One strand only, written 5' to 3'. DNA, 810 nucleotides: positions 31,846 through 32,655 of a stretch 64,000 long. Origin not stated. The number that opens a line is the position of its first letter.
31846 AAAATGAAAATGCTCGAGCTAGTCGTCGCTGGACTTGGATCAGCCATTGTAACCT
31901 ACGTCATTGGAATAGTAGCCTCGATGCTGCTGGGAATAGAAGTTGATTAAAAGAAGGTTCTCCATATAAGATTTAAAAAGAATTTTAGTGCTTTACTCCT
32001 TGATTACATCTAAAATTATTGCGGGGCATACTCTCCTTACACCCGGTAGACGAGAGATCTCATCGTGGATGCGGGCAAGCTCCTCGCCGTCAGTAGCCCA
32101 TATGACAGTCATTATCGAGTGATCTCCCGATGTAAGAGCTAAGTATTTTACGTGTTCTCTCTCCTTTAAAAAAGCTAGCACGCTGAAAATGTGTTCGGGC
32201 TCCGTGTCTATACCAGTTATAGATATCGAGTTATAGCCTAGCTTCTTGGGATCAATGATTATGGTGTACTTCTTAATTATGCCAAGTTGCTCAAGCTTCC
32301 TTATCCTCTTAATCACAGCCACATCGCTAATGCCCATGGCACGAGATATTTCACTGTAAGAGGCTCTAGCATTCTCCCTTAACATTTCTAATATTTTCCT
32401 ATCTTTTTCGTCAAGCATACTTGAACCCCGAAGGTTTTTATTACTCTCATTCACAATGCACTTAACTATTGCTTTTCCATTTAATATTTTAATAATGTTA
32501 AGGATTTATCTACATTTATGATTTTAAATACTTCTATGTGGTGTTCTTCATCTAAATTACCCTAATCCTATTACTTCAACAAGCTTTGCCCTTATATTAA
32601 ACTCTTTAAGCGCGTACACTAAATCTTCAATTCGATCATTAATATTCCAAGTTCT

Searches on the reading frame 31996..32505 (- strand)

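Call 41: search_protein_families(library=pfam, proteins=[window:31996-32505:-], max_evalue=0.00001)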
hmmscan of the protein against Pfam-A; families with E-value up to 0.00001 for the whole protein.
window:31996-32505:- (170 aa): 4 families
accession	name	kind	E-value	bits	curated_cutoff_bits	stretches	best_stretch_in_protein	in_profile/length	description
PF13404.12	HTH_AsnC-type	-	6.1e-15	55.2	27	1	31-72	1-42/42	AsnC-type helix-turn-helix domain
PF13412.12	HTH_24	-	2.1e-14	53.2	21.9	1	31-78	1-48/48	Winged helix-turn-helix DNA-binding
PF01037.27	AsnC_trans_reg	-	1.8e-11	44.2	25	1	98-165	2-71/73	Lrp/AsnC ligand binding domain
PF08279.18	HTH_11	-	8.6e-08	32.4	25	1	36-91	3-54/55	HTH domain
